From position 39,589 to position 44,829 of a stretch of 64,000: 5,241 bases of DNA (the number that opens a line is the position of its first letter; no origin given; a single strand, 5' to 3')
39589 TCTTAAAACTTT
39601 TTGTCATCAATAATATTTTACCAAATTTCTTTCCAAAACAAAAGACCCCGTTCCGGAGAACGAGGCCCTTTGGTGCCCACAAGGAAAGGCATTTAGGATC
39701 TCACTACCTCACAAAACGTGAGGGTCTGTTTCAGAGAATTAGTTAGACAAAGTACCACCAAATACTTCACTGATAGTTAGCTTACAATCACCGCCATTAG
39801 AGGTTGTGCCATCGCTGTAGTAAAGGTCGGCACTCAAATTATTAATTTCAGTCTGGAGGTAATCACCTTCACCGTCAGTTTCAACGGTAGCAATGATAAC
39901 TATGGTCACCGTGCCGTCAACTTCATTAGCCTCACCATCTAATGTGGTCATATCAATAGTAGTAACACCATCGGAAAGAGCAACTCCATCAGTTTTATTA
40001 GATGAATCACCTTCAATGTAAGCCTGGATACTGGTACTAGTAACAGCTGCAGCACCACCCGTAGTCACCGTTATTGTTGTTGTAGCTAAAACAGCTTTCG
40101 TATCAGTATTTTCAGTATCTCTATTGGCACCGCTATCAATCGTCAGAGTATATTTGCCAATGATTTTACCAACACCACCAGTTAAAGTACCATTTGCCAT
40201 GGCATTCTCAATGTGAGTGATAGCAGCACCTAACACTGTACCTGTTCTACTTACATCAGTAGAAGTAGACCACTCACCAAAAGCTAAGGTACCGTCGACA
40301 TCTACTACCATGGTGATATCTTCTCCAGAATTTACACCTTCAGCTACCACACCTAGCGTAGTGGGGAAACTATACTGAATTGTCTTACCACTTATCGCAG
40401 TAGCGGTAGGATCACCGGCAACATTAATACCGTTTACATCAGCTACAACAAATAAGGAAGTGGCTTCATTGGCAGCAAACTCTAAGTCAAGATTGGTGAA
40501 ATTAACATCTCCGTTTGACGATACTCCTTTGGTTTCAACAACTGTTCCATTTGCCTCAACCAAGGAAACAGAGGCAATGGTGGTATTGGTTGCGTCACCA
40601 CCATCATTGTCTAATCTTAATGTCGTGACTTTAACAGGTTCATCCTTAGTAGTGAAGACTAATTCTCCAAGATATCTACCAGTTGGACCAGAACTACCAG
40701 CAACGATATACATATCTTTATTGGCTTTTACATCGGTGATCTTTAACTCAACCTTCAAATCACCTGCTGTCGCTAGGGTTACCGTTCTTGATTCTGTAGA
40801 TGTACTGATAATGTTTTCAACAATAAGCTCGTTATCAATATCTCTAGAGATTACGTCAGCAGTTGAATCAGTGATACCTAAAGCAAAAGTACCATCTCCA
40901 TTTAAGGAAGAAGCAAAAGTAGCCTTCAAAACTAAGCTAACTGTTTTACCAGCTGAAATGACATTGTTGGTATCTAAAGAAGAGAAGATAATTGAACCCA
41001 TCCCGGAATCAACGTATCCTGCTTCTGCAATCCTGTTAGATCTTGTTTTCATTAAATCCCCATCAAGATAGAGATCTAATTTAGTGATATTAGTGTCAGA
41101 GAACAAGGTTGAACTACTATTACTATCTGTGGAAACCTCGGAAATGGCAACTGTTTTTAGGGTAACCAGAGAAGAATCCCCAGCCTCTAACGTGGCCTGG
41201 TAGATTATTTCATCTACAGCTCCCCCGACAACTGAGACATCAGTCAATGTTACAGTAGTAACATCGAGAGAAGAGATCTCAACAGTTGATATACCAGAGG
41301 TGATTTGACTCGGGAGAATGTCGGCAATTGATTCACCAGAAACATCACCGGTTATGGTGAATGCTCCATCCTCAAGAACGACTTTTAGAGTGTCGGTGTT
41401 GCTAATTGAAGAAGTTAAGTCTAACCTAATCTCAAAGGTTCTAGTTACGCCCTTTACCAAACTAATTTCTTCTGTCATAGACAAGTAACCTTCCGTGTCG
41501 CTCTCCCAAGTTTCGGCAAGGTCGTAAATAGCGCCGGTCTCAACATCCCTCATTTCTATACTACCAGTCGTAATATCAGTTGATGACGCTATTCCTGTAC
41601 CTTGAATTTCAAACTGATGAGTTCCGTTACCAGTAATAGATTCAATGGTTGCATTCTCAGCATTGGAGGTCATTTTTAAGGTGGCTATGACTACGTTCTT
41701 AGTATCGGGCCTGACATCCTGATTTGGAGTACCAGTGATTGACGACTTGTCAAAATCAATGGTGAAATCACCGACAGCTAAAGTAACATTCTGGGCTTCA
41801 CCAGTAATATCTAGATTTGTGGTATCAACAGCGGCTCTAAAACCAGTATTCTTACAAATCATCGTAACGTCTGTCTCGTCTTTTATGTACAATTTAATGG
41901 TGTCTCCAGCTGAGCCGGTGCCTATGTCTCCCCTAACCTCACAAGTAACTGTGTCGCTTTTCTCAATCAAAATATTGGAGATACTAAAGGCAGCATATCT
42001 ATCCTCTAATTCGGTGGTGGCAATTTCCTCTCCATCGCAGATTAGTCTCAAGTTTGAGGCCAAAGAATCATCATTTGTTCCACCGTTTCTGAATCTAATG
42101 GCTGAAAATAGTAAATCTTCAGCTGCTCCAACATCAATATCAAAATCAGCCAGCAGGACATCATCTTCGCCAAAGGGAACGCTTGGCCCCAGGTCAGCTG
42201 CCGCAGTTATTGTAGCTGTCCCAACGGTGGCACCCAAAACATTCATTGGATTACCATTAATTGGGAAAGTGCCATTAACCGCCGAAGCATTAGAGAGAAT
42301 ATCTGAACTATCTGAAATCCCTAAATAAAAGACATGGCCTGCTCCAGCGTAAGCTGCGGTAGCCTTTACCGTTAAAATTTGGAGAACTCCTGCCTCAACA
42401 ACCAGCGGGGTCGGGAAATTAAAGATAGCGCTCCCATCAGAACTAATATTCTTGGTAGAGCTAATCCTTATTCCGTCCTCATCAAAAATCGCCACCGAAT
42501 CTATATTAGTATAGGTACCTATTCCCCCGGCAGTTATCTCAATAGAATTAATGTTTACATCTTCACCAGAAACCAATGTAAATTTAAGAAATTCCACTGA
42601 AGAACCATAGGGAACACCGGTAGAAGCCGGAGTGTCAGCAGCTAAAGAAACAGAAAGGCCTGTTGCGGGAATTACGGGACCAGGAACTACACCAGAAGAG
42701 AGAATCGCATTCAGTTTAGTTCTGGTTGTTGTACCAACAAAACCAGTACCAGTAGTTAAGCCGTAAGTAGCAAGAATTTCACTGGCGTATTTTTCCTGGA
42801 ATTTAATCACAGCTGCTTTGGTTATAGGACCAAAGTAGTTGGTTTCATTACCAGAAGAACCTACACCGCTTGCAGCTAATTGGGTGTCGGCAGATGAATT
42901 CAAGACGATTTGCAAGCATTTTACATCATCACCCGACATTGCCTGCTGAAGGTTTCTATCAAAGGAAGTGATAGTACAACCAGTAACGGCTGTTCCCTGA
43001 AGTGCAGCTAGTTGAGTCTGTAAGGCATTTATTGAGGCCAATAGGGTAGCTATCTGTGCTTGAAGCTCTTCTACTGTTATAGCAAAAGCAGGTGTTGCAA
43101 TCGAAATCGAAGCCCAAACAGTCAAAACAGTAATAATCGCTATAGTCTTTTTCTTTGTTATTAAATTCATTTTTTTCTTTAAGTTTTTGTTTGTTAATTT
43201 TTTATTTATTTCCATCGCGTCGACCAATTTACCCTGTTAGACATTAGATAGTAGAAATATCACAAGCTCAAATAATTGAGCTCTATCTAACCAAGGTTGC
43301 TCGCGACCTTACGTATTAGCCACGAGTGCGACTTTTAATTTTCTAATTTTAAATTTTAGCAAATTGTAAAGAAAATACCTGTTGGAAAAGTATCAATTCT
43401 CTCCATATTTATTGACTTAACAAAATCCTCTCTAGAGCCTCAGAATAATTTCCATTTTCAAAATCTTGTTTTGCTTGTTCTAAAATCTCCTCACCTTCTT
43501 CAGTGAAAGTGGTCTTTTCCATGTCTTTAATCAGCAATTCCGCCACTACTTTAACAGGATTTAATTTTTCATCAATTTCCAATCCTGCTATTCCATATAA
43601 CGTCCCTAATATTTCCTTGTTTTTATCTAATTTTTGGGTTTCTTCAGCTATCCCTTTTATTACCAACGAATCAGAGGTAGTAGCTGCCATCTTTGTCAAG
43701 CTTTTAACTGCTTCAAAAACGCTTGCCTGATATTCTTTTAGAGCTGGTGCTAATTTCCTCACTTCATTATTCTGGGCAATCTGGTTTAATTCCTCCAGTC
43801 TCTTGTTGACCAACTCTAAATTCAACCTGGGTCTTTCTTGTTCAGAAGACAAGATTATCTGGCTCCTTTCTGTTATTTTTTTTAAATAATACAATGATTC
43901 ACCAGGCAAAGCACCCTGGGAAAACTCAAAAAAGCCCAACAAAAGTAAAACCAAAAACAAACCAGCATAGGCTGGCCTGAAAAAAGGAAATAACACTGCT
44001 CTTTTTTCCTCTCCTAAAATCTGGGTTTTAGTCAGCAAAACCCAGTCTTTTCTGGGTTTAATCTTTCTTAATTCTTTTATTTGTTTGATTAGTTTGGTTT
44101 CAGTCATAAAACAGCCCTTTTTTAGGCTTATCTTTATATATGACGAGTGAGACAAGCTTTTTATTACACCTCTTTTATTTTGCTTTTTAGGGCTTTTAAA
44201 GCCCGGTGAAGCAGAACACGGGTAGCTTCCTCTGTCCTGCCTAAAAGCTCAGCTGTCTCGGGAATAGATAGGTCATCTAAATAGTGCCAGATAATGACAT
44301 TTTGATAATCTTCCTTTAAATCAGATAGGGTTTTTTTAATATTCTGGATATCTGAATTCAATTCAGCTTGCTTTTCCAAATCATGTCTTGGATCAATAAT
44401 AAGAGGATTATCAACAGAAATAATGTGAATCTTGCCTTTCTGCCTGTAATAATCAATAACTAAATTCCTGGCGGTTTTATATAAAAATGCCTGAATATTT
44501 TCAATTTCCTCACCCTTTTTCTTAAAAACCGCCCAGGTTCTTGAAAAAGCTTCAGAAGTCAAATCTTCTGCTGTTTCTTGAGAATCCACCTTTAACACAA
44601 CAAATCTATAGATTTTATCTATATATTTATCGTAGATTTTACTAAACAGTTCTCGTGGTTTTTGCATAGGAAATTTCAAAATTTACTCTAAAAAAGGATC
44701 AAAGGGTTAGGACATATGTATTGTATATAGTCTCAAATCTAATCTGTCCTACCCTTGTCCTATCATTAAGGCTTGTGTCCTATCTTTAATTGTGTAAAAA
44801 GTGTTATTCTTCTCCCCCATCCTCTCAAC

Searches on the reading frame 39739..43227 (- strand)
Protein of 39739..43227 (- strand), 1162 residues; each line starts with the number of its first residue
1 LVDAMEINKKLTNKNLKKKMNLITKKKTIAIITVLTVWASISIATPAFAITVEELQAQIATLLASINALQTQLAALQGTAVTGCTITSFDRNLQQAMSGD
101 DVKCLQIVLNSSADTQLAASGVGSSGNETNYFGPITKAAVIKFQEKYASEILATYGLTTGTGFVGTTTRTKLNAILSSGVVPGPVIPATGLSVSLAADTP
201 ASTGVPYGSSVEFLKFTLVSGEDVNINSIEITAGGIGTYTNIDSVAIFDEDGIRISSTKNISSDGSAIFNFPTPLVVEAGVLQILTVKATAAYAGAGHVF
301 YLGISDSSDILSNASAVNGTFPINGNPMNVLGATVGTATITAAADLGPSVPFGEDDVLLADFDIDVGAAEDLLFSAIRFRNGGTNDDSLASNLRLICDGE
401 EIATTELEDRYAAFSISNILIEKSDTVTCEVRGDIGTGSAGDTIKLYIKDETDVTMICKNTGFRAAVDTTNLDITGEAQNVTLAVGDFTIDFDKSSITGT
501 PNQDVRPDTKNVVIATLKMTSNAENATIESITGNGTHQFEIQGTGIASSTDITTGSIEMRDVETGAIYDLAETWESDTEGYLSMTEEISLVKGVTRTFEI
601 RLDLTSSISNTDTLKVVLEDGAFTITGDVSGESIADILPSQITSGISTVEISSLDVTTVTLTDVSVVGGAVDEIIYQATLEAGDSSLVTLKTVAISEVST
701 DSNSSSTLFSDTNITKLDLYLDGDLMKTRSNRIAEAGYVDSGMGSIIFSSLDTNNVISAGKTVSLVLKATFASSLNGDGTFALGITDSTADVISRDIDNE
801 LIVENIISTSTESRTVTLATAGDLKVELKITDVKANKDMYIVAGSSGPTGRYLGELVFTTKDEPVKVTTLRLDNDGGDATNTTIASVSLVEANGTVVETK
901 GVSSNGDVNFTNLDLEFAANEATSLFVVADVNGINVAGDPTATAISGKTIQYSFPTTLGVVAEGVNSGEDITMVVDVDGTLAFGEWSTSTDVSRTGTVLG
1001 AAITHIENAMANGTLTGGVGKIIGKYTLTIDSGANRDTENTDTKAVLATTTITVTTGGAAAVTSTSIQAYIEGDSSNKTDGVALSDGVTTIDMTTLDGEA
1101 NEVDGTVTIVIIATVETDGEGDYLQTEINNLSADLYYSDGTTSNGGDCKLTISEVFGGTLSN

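Call 36: search_protein_families(library=pfam, proteins=[window:39739-43227:-], max_evalue=0.001)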
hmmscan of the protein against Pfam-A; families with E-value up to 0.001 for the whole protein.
window:39739-43227:- (1162 aa): 1 family
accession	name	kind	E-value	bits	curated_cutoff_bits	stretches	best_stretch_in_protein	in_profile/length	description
PF01471.23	PG_binding_1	-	8.6e-05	23.1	23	1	115-147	10-41/57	Putative peptidoglycan binding domain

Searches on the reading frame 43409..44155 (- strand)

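Call 36: search_protein_families(library=pfam, proteins=[window:43409-44155:-], max_evalue=0.001)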
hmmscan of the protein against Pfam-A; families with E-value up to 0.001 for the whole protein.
window:43409-44155:- (248 aa): 1 family
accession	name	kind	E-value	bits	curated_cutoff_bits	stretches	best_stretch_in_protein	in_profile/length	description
PF18915.5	DUF5667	-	6.5e-10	39.8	27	1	81-180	1-93/99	Domain of unknown function (DUF5667)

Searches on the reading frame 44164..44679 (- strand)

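Call 36: search_protein_families(library=pfam, proteins=[window:44164-44679:-], max_evalue=0.001)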
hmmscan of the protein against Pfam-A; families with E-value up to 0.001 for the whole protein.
window:44164-44679:- (171 aa): 3 families
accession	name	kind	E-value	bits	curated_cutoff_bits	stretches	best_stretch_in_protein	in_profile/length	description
PF08281.18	Sigma70_r4_2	-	2.2e-12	46.8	25.7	1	112-164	2-54/54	Sigma-70, region 4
PF04542.20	Sigma70_r2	-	2.4e-10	40.5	24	1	15-83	1-70/71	Sigma-70 region 2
PF04545.22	Sigma70_r4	-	6.6e-08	32.4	24.1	1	118-165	2-49/50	Sigma-70, region 4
